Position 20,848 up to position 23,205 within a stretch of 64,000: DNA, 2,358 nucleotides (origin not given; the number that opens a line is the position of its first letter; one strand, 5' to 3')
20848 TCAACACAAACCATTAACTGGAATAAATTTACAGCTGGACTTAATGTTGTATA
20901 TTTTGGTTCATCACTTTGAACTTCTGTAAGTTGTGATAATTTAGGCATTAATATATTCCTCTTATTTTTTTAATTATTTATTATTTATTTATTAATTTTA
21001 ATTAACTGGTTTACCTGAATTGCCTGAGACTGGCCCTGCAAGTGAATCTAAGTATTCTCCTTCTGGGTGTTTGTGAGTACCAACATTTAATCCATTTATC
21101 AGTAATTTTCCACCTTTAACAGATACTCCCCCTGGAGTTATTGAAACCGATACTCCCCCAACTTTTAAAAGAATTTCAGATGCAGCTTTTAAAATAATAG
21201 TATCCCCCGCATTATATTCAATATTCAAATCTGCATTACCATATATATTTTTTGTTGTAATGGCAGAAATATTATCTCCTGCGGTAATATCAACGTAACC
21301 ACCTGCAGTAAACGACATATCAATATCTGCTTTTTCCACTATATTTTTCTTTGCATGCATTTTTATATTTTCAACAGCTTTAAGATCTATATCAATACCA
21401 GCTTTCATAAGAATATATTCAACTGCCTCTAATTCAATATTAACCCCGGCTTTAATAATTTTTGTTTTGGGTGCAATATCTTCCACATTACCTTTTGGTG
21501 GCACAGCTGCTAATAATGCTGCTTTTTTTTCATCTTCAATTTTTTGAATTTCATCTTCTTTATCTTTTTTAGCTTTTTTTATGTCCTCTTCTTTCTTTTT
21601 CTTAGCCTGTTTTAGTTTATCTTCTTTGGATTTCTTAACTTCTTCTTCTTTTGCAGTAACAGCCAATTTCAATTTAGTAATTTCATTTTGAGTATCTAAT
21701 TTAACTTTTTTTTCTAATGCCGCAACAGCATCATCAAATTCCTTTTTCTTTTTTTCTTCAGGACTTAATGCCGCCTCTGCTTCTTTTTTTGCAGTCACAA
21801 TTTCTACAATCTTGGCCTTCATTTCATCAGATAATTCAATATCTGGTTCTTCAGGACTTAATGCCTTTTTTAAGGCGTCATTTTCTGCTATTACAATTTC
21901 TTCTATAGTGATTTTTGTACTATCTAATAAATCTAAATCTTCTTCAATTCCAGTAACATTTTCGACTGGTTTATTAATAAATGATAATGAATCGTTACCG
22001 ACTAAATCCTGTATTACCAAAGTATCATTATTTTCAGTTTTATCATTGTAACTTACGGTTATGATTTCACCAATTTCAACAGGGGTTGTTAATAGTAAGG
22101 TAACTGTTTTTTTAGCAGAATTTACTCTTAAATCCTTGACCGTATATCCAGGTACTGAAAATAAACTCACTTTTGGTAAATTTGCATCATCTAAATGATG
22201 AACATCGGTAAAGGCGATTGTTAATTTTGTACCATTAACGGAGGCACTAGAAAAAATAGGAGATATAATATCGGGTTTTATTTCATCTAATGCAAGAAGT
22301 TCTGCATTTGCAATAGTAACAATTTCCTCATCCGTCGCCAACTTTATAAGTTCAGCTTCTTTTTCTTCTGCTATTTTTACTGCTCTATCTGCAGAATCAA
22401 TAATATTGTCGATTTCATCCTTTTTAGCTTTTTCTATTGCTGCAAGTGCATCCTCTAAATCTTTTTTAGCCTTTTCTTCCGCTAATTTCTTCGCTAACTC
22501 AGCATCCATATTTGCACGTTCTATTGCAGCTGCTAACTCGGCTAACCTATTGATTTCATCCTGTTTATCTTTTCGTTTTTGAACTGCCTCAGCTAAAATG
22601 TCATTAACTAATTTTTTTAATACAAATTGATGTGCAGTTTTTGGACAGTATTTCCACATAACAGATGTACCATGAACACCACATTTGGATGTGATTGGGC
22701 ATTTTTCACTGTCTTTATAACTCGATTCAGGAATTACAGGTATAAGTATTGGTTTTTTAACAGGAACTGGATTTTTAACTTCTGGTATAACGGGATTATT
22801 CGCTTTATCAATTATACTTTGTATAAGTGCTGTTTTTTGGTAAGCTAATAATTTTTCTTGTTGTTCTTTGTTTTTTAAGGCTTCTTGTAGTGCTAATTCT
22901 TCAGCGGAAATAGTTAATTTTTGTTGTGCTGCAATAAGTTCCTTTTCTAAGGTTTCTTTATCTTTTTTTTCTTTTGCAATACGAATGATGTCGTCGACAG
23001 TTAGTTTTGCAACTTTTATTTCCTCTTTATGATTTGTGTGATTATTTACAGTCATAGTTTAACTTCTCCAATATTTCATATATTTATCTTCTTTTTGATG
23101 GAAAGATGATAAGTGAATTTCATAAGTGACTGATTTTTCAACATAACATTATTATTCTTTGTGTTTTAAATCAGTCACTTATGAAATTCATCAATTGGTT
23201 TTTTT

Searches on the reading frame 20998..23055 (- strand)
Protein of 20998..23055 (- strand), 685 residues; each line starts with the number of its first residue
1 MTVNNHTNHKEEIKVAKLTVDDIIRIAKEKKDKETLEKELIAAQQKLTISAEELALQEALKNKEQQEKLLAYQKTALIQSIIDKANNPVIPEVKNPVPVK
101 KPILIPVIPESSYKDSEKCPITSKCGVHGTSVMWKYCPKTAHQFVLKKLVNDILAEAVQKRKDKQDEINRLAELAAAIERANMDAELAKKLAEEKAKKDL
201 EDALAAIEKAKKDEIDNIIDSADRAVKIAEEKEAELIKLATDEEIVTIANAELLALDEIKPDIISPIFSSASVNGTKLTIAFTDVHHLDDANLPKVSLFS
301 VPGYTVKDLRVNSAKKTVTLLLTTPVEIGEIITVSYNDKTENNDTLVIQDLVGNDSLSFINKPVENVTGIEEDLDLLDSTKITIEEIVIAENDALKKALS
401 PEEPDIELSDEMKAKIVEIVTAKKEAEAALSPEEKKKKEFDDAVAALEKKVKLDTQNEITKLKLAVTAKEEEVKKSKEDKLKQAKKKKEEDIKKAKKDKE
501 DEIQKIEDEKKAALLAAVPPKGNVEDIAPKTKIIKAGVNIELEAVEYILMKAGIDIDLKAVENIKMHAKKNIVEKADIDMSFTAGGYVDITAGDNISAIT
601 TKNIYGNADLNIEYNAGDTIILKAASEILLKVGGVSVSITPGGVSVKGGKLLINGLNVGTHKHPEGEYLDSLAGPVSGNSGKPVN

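Call 13: search_protein_families(library=pfam, proteins=[window:20998-23055:-], max_evalue=0.001)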
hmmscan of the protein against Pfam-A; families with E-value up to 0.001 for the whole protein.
window:20998-23055:- (685 aa): 2 families
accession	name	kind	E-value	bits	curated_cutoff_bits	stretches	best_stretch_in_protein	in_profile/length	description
PF13753.12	SWM_repeat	-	5.4e-17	62.3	27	1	264-340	4-85/86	Putative flagellar system-associated repeat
PF10106.14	DUF2345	-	2.7e-06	27.7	30.7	1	536-647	18-133/151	Uncharacterized protein conserved in bacteria (DUF2345)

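Call 14: search_dna_similar(query=window:20998-23055:-, collection=phages, mode=protein, max_rows=15)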
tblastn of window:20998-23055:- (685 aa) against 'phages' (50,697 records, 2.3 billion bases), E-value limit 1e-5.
No match.

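Call 48: search_protein_families(library=phrogs, proteins=[window:20998-23055:-], max_evalue=0.00001)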
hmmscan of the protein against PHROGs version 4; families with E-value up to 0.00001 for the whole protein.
window:20998-23055:- (685 aa): 0 families
